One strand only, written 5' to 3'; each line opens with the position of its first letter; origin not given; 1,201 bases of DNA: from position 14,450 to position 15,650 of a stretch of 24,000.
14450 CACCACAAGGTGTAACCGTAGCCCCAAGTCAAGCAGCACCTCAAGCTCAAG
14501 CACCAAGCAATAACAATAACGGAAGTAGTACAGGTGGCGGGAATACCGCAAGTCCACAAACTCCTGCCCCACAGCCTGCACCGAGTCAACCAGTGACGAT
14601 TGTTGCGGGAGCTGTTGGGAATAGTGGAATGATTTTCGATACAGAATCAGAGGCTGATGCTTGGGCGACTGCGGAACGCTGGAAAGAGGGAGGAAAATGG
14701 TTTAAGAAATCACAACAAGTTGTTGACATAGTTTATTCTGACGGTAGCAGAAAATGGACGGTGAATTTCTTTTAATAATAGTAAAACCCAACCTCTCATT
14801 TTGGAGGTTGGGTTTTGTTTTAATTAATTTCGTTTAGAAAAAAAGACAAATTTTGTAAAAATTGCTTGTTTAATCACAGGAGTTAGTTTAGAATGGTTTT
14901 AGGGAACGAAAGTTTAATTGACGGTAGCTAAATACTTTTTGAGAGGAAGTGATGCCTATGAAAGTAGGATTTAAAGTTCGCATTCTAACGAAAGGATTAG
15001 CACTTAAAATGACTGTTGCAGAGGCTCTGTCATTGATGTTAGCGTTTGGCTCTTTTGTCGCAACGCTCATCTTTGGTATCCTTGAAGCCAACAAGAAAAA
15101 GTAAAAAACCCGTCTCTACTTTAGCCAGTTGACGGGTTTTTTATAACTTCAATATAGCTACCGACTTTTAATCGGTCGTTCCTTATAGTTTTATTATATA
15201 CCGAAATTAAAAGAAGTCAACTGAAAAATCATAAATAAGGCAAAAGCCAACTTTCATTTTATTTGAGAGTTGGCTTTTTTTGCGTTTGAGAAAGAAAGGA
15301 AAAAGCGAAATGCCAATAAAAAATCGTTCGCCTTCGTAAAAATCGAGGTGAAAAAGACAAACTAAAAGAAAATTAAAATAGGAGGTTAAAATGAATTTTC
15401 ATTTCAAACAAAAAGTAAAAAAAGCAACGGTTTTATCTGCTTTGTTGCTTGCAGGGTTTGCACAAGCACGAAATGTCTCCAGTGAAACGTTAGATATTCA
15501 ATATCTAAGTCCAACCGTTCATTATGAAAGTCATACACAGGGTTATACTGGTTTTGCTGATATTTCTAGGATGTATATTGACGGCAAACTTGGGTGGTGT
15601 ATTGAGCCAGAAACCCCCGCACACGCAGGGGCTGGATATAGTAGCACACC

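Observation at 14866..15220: Unannotated type I toxin-antitoxin-like module: TxpA/BsrE-like peptide plus convergent antisense promoter sharing a bidirectional terminator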

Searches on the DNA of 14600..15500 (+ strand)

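Call 7: search_rna_families(source=window, start=14600, end=15500, threshold=evalue, max_evalue=10, show_alignments=3)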
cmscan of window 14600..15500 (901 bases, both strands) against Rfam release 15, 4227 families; matches with E-value up to 10: 56.
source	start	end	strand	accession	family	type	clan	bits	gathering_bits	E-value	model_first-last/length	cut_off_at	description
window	14887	15082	+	RF01492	rli28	Gene; sRNA;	-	53.9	45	1.1e-05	1-186/186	no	Listeria sRNA rli28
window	15097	15183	-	RF02064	STnc370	Gene; sRNA;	-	26.4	54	0.45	1-71/71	no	Enterobacterial sRNA STnc370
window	15225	15340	-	RF02621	BSnc120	Gene; sRNA;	-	24.3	114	0.0056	1-88/88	no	Brucella sRNA 120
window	14718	14824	+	RF01772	rnk_pseudo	Cis-reg; leader;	-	23.8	55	0.15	1-108/108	no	Pseudomonas rnk leader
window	14780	14847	-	RF00262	sar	Gene; antisense;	-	23.4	43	0.044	1-68/68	no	sar RNA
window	15070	15146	+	RF00506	Thr_leader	Cis-reg; leader;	-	23.3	55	0.071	1-118/118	no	Threonine operon leader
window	15103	15165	-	RF02495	ohsC_RNA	Gene; antitoxin;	-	23.2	50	0.61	1-77/77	no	Oppression of Hydrophobic ORF by sRNA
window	14783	14851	-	RF02495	ohsC_RNA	Gene; antitoxin;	-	22.2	50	0.99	1-77/77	no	Oppression of Hydrophobic ORF by sRNA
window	15112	15279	+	RF01472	rli40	Gene; sRNA;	-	21.9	100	0.0041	1-263/263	no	Listeria sRNA rli40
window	14764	14819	+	RF01459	rliE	Gene; sRNA;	-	21.8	90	0.46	128-182/222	no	Listeria sRNA rliE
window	14690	14821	+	RF02397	sau-5971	Gene; sRNA;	-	21.5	90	0.34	1-96/96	no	Staphylococcus sRNA sau-5971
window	14769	14830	+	RF00768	MIR405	Gene; miRNA;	-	21.4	102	0.67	1-83/83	no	MIR405 microRNA precursor family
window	15096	15189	-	RF02053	STnc430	Gene; sRNA;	-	21.1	47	1.1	1-162/162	no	Enterobacterial sRNA STnc430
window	14764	14829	+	RF03826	MIR825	Gene; miRNA;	-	20.9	160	0.52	1-146/146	no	MIR825 microRNA precursor family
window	14780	14883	+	RF02446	SpR18_sRNA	Gene; sRNA;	-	20.9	60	4.4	1-132/132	no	Streptococcus sRNA SpR18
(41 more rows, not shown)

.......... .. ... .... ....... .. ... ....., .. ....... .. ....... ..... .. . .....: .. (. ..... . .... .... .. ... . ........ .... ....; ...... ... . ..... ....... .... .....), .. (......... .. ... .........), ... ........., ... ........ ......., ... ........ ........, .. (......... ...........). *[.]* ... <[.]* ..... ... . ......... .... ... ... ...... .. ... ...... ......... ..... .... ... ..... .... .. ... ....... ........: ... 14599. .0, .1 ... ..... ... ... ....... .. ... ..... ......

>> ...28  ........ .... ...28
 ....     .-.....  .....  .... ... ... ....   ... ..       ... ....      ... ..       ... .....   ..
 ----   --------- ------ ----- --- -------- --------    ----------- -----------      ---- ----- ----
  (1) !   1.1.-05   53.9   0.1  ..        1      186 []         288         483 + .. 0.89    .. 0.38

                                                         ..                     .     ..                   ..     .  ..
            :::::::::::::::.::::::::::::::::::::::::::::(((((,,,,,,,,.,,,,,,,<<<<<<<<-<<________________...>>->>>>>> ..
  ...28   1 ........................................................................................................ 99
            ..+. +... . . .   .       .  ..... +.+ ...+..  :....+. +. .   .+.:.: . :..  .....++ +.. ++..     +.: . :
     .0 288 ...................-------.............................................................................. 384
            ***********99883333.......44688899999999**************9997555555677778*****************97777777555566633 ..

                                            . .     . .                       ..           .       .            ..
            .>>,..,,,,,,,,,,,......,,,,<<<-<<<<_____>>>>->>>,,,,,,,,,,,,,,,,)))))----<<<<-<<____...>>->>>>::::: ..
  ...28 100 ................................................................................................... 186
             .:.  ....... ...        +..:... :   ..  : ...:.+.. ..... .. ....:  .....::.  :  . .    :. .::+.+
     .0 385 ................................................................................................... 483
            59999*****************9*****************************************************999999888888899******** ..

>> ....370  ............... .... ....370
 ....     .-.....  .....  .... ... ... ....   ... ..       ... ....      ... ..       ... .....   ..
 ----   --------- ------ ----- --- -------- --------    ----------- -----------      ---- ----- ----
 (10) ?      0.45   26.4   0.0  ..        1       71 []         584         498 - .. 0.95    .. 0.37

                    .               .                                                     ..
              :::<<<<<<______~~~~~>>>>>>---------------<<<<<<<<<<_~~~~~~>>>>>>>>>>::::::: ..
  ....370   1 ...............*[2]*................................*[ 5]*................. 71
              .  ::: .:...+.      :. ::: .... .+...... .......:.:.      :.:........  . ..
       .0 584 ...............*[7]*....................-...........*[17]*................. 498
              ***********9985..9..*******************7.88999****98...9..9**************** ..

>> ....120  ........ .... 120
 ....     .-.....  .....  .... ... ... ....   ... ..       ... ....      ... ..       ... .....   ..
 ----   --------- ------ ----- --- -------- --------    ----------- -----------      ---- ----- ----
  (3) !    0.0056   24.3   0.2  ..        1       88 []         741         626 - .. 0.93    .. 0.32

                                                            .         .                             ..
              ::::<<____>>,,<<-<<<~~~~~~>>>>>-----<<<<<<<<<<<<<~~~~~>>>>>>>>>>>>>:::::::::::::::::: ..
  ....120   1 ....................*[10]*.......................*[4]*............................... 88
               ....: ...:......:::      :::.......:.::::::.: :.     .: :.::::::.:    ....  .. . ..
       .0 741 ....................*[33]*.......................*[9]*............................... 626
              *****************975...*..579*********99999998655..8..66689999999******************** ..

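Call 8: search_dna_similar(query=window:14700-15400:+, collection=plasmids, mode=near, max_rows=25)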
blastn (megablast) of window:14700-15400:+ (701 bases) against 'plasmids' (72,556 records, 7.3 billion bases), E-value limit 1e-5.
No match.

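Call 24: search_rna_families(sources=[L001, L002, L003, L004], threshold=evalue, max_evalue=0.01)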
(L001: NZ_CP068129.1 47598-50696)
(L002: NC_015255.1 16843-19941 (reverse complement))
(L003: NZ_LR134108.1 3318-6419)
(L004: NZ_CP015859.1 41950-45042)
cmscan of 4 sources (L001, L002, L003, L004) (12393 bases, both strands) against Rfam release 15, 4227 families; matches with E-value up to 0.01: 8.
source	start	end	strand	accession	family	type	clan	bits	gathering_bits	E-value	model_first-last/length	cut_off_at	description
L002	1387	1567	+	RF01492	rli28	Gene; sRNA;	-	80.8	45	4.5e-09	1-186/186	no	Listeria sRNA rli28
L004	1642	1730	-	RF01776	RatA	Gene; antitoxin;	-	77.3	49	1.8e-10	1-91/91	no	RNA anti-toxin A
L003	1388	1576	+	RF01492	rli28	Gene; sRNA;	-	72.9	45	9.5e-08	1-186/186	no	Listeria sRNA rli28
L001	1392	1576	+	RF01492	rli28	Gene; sRNA;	-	71.9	45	1.4e-07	1-186/186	no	Listeria sRNA rli28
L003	1637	1723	-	RF01776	RatA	Gene; antitoxin;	-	67.9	49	1.6e-08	1-91/91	no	RNA anti-toxin A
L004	1380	1567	+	RF01492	rli28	Gene; sRNA;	-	59.8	45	1.5e-05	1-186/186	no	Listeria sRNA rli28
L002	1635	1729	-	RF01776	RatA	Gene; antitoxin;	-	55.9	49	5e-06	1-91/91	no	RNA anti-toxin A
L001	1638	1717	-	RF01776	RatA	Gene; antitoxin;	-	51.7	49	3.8e-05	1-91/91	no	RNA anti-toxin A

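Call 58: build_rna_model(alignment_id=A4, structure=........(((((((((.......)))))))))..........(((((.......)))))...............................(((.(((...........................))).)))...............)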
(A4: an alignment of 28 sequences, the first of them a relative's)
Model R1 built from alignment A4 (28 sequences, 147 columns); structure: as given.
model positions 127; base pairs 20; branch points 2; effective number of sequences 2.64; information 0.59 bits per position. Calibrated on 0.2 Mb of random sequence (short: E-values are rough).
structure used (alignment columns):
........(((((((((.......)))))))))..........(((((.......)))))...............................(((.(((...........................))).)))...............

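Call 59: search_with_rna_model(model_id=R1, source=window, filters=off, max_evalue=10, show_alignments=2)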
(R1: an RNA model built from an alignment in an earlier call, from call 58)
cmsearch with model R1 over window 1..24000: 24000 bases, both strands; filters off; matches with E-value up to 10: 48.
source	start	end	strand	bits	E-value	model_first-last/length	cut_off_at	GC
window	15094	15197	-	43.3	5.9e-07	1-127/127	no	0.33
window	23231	23329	+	17.4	0.074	1-127/127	no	0.33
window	14776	14875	-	14.7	0.26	1-127/127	no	0.26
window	3206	3352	-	12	0.88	1-127/127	no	0.38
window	192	298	+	11.8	0.92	1-127/127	no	0.31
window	15094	15191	+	11.5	1.1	1-127/127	no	0.35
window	22468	22593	+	11.3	1.2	1-127/127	no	0.37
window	4619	4686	+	11.3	1.2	1-127/127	no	0.4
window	191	218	-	11.1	1.3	1-127/127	no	0.29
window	14749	14825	+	10.6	1.6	1-127/127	no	0.31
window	12722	12747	-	10.5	1.7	1-127/127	no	0.19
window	396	431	+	10.2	1.9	1-127/127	no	0.28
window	18393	18476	-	10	2.1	1-127/127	no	0.29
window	15204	15282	-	9.8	2.3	1-127/127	no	0.27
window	7190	7303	-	9.3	2.9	1-127/127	no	0.38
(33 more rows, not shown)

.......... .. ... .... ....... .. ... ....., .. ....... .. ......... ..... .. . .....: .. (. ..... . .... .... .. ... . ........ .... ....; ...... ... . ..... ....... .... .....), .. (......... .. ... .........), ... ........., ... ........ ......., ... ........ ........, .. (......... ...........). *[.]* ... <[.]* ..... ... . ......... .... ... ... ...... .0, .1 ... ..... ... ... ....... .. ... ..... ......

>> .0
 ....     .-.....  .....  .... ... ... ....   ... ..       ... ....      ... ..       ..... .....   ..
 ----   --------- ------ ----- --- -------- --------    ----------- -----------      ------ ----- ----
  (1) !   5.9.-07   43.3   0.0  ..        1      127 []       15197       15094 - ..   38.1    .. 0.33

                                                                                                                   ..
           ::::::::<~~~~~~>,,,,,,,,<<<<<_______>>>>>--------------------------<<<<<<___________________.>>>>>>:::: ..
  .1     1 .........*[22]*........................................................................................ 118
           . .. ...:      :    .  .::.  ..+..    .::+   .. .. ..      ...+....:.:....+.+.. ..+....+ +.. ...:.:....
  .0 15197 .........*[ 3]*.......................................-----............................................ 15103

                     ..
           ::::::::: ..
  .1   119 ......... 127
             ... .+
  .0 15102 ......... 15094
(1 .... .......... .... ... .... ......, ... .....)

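Call 70: search_with_rna_model(model_id=R1, sources=[L101, L076, L019, L005, L006, L007, L008, L009, L010, L011, L012, L013, L014, L015, L016, L017, L018, L077, L099], max_evalue=0.01, show_alignments=2)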
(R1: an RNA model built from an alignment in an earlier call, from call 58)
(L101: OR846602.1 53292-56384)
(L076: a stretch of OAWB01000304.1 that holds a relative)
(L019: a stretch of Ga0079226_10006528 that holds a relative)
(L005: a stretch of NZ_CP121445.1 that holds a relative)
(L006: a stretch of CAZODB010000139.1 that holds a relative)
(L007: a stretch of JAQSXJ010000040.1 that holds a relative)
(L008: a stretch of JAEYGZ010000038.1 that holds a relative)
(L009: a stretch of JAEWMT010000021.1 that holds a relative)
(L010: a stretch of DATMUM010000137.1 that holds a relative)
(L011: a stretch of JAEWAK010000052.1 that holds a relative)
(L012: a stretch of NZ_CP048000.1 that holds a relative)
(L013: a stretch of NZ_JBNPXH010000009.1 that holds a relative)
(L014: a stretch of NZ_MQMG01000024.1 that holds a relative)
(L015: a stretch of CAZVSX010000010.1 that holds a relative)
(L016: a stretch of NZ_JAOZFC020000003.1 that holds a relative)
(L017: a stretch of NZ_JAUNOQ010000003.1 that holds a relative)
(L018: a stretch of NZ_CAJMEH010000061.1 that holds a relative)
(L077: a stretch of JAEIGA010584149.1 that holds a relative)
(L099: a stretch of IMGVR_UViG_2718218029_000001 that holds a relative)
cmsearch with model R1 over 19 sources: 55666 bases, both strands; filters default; matches with E-value up to 0.01: 10.
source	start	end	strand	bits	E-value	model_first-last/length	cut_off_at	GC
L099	1615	1742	-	112.1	3.8e-20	1-127/127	no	0.41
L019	1587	1714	-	95.9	5.9e-17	1-127/127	no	0.37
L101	1590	1713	-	93.6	1.7e-16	1-127/127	no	0.36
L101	1216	1335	-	93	2.2e-16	1-127/127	no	0.36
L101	957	1076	-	90.1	8.4e-16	1-127/127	no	0.38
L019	1987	2111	-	89.3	1.2e-15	1-127/127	no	0.37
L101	518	642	-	50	6.4e-08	1-127/127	no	0.39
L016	1600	1714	-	33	0.00014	1-127/127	no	0.47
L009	1593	1717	-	27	0.0022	1-127/127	no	0.34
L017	1747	1848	-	25.7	0.004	1-127/127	no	0.38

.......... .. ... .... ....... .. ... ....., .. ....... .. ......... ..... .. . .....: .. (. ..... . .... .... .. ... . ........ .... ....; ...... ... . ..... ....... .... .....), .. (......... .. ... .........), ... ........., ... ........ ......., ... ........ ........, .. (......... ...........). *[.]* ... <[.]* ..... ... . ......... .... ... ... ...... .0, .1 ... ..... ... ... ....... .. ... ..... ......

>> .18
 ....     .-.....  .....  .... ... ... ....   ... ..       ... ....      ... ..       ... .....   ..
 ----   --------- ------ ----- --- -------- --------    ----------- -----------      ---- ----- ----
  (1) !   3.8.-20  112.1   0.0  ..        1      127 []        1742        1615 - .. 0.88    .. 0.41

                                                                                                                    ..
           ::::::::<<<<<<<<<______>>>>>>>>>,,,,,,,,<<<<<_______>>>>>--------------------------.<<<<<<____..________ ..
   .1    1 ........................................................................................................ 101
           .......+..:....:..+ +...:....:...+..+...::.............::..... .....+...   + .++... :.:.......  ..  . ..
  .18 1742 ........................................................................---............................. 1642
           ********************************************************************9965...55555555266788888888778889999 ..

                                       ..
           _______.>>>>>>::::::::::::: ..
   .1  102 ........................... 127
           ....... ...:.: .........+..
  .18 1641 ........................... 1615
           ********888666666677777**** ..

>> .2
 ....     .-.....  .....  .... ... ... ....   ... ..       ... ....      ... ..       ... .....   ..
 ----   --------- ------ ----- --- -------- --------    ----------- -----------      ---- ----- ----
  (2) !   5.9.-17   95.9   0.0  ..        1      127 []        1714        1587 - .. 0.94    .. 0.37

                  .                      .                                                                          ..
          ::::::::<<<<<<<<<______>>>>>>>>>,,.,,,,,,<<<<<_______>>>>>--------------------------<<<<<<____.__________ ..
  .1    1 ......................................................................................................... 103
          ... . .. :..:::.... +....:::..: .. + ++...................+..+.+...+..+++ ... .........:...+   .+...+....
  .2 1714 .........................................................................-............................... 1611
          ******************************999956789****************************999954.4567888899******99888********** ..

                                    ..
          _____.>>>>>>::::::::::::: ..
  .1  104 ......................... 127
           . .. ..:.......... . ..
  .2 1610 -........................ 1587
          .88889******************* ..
